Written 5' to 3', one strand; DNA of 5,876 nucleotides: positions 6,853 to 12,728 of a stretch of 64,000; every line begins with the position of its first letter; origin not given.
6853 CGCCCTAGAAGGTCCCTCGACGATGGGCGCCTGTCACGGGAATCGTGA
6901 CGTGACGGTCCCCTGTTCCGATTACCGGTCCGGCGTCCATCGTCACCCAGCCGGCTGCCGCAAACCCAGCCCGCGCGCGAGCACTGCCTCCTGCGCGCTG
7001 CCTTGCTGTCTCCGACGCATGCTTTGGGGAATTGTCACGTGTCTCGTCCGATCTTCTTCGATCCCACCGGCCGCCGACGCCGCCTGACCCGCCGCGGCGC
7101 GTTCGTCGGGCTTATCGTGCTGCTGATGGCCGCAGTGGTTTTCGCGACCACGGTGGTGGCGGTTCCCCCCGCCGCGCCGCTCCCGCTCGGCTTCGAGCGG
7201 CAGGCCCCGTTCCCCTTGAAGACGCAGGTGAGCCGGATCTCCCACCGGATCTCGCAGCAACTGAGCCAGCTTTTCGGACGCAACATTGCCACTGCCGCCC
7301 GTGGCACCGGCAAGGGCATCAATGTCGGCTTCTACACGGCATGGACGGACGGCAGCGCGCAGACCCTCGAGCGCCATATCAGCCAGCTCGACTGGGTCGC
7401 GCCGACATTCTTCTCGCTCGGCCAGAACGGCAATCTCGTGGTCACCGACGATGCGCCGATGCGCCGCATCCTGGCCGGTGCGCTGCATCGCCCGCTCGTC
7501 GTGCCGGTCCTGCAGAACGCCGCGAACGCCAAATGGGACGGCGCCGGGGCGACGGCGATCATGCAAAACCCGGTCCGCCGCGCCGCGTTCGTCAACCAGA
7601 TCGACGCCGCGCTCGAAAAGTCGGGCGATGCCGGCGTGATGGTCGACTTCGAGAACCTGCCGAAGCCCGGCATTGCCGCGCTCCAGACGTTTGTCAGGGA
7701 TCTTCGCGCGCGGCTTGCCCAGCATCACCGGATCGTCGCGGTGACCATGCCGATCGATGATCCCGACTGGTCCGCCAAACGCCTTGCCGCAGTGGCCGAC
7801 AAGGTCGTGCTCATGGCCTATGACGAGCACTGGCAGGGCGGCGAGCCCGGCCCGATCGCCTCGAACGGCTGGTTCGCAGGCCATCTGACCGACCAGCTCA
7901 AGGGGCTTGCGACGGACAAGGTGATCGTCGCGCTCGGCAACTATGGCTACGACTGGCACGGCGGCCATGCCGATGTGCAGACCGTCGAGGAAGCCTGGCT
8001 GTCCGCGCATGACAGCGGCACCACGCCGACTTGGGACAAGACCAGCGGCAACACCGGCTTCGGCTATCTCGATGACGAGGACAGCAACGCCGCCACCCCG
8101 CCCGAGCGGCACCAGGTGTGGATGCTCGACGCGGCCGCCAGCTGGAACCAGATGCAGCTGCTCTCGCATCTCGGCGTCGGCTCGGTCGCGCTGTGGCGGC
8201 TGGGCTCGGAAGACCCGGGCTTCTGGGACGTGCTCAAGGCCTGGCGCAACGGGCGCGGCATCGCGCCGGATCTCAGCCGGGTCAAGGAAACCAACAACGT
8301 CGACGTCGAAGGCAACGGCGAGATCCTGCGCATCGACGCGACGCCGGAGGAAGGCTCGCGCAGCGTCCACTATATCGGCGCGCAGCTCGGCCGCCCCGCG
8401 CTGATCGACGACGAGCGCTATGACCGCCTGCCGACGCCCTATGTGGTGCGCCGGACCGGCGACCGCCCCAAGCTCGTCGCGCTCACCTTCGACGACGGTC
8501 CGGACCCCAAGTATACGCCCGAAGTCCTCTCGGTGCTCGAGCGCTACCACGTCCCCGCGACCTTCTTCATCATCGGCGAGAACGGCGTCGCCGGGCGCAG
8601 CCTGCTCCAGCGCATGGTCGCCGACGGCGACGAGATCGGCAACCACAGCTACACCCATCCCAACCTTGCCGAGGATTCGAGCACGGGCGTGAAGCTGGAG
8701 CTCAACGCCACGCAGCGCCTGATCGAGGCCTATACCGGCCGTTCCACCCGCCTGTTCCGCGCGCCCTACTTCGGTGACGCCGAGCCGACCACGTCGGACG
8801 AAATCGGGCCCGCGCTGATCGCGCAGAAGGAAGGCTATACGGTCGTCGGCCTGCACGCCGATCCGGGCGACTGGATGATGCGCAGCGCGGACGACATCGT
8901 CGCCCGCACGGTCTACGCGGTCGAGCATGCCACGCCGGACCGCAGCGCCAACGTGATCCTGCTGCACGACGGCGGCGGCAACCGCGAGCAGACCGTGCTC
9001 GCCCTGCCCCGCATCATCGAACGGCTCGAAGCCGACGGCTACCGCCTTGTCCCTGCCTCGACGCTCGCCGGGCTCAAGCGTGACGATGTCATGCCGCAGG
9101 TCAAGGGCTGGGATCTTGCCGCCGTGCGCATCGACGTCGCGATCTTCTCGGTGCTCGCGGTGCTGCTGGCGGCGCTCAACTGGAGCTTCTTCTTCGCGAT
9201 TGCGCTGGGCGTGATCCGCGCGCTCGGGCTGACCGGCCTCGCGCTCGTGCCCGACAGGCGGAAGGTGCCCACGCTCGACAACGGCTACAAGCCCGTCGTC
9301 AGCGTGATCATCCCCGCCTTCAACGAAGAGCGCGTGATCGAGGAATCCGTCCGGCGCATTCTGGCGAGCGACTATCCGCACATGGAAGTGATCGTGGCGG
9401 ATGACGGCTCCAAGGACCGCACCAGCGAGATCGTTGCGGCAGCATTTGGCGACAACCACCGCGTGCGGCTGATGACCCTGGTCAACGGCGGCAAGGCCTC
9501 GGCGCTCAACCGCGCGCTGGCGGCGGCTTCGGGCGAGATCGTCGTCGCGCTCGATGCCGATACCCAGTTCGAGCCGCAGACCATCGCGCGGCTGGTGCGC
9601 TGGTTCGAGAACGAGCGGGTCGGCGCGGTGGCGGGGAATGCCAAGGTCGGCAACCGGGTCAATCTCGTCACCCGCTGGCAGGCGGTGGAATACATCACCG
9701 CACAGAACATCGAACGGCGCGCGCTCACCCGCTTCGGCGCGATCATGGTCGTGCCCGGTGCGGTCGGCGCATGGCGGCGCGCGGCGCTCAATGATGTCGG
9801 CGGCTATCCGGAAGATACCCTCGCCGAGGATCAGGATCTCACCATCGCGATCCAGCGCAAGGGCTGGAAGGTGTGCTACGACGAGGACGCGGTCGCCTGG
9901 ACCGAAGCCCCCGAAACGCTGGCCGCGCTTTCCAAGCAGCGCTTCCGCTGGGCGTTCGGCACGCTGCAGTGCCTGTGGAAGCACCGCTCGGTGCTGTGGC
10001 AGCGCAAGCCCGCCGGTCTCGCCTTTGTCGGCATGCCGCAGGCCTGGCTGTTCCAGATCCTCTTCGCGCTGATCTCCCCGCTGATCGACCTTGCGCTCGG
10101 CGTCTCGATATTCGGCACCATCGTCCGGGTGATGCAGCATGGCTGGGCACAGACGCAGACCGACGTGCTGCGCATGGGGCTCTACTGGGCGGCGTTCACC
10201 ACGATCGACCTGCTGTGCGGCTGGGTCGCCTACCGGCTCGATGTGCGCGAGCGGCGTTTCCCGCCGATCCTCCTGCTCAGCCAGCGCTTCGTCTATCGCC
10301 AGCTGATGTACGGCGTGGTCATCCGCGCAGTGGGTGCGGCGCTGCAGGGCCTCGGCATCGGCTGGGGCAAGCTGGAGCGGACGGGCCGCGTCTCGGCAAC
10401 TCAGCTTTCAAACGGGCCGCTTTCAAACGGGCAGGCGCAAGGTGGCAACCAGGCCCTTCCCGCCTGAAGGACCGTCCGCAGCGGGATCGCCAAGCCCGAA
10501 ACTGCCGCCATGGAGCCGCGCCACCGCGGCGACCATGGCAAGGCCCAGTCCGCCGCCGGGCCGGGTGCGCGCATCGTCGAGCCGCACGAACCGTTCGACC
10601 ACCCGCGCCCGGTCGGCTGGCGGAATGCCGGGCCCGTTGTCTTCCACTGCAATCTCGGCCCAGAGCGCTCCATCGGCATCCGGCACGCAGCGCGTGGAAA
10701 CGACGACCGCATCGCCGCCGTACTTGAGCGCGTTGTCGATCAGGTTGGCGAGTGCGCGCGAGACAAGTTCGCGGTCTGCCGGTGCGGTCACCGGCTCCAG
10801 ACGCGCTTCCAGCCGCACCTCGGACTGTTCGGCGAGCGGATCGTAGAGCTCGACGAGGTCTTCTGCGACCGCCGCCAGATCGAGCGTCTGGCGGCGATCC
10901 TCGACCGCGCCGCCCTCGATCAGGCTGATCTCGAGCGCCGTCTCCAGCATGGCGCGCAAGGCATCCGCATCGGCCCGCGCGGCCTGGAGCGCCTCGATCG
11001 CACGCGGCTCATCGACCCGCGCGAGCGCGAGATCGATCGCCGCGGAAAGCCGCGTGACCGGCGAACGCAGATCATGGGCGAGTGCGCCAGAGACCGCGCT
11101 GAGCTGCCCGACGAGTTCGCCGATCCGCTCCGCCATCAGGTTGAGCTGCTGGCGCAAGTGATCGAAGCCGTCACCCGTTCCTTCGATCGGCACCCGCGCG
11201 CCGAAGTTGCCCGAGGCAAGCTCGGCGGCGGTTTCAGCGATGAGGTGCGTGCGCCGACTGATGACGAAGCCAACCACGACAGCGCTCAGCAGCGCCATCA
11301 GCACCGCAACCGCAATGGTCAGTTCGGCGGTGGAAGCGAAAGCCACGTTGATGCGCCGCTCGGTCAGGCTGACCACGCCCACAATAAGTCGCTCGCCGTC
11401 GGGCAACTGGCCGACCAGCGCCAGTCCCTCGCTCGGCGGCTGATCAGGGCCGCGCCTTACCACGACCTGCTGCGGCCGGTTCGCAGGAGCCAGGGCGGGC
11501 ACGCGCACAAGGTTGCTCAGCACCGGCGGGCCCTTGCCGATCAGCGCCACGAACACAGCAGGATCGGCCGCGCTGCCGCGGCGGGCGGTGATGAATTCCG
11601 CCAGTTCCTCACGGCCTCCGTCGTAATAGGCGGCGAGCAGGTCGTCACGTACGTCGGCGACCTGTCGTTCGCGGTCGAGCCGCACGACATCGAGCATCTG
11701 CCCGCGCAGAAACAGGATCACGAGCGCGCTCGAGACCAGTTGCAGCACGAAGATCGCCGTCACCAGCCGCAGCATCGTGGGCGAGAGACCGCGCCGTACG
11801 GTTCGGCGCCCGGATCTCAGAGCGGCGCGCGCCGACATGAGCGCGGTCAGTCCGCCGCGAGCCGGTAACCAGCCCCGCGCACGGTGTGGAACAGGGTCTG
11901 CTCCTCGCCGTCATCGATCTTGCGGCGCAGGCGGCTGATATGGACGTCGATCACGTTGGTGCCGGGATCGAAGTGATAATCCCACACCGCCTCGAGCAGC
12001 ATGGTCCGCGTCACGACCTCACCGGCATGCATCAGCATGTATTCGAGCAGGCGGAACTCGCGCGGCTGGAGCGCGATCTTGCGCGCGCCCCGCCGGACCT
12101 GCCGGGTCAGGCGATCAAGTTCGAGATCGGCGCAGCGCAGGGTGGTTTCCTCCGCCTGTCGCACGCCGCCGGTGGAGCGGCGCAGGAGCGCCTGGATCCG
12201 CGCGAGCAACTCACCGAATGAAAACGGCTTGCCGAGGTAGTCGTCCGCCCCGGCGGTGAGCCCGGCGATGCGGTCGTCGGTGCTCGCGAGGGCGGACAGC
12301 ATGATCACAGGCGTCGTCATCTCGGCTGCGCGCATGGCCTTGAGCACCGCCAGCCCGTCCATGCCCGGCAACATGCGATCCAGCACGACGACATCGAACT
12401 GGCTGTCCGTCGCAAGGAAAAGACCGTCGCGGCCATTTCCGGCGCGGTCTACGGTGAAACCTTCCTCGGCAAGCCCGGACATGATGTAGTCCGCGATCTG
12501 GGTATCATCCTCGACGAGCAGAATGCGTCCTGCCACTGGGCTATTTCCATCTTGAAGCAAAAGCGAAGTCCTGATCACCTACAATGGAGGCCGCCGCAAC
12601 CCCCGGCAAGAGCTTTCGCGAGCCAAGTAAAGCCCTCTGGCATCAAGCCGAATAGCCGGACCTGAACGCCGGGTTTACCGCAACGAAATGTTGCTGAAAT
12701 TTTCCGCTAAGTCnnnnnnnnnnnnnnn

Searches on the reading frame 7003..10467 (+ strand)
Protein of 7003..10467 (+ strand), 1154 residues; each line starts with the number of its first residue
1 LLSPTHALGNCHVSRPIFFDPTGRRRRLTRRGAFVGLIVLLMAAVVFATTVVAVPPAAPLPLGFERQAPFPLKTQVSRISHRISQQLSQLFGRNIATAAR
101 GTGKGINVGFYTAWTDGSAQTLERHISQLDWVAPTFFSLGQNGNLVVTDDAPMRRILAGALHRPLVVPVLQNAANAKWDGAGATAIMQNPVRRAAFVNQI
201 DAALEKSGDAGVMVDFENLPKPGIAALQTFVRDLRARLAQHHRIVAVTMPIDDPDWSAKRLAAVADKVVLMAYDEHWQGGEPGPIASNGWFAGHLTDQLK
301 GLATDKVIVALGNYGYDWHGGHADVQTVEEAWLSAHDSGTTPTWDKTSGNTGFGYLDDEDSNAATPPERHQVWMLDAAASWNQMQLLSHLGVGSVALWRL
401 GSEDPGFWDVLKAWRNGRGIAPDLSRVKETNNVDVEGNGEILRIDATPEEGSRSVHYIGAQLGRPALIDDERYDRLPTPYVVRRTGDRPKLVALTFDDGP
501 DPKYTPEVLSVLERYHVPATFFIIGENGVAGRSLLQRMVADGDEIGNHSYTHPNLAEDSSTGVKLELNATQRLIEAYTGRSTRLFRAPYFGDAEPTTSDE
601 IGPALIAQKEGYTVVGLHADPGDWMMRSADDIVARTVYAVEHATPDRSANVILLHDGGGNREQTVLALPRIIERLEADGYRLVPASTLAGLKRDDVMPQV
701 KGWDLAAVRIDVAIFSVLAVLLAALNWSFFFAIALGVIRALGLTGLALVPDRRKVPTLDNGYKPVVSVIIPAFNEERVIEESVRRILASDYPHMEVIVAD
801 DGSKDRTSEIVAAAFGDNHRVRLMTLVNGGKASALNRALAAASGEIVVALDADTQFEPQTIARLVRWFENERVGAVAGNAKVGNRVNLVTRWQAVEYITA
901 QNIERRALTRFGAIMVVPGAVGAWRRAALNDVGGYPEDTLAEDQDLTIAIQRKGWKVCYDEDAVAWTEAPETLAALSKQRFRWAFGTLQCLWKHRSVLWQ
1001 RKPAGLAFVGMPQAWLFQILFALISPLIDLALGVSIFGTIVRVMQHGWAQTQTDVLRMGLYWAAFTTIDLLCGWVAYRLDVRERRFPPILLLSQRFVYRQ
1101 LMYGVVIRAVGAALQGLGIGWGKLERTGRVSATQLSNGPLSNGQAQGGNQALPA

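Call 20: search_protein_families(library=pfam, proteins=[window:7003-10467:+], max_evalue=0.001)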
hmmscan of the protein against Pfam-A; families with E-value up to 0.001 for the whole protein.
window:7003-10467:+ (1154 aa): 7 families
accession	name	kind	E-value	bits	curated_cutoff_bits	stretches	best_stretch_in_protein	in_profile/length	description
PF13641.12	Glyco_tranf_2_3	-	4.1e-38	132.1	27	1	765-986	2-230/230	Glycosyltransferase like family 2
PF00535.33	Glycos_transf_2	-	1.1e-34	120.2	23.3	1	767-932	1-167/168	Glycosyl transferase family 2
PF01522.26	Polysacc_deac_1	-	2e-32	112.2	23.1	1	488-589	5-105/124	Polysaccharide deacetylase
PF13632.12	Glyco_trans_2_3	-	4e-23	82.7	27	1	846-1030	1-183/198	Glycosyl transferase family group 2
PF13506.12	Glyco_transf_21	-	3.9e-19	69.2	21.7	1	830-984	17-173/174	Glycosyl transferase family 21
PF03142.21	Chitin_synth_2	-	2.8e-08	33.3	27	1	843-935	201-295/527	Chitin synthase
PF10111.15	Glyco_tranf_2_2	-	7.2e-07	29.4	27.3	1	767-872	1-110/276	Glycosyltransferase like family 2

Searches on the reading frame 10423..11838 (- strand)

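Call 20: search_protein_families(library=pfam, proteins=[window:10423-11838:-], max_evalue=0.001)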
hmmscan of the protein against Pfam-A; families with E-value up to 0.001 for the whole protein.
window:10423-11838:- (471 aa): 3 families
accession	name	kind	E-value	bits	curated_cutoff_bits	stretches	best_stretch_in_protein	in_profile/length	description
PF02518.31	HATPase_c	-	1.2e-19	71.3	26.4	1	355-470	2-108/111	Histidine kinase-, DNA gyrase B-, and HSP90-like ATPase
PF00672.30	HAMP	-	2e-05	25.3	25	1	193-239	6-51/53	HAMP domain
PF00512.31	HisKA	-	3e-05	24.4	26.9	1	250-310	6-66/66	His Kinase A (phospho-acceptor) domain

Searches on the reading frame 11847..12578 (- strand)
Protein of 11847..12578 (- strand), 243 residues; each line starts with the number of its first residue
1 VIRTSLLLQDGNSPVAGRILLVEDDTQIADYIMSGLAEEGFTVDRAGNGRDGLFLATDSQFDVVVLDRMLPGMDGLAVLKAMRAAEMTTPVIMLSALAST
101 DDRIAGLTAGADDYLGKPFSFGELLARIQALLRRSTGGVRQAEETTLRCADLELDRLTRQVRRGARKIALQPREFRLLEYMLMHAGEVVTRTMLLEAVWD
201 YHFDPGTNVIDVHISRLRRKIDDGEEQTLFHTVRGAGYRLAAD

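Call 20: search_protein_families(library=pfam, proteins=[window:11847-12578:-], max_evalue=0.001)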
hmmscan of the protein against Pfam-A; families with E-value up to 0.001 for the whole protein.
window:11847-12578:- (243 aa): 2 families
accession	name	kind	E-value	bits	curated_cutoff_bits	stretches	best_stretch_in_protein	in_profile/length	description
PF00486.34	Trans_reg_C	-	1e-27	96.4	26.2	1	166-240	2-77/77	Transcriptional regulatory protein, C terminal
PF00072.30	Response_reg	-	5.7e-27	94.5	30.2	1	19-129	1-111/111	Response regulator receiver domain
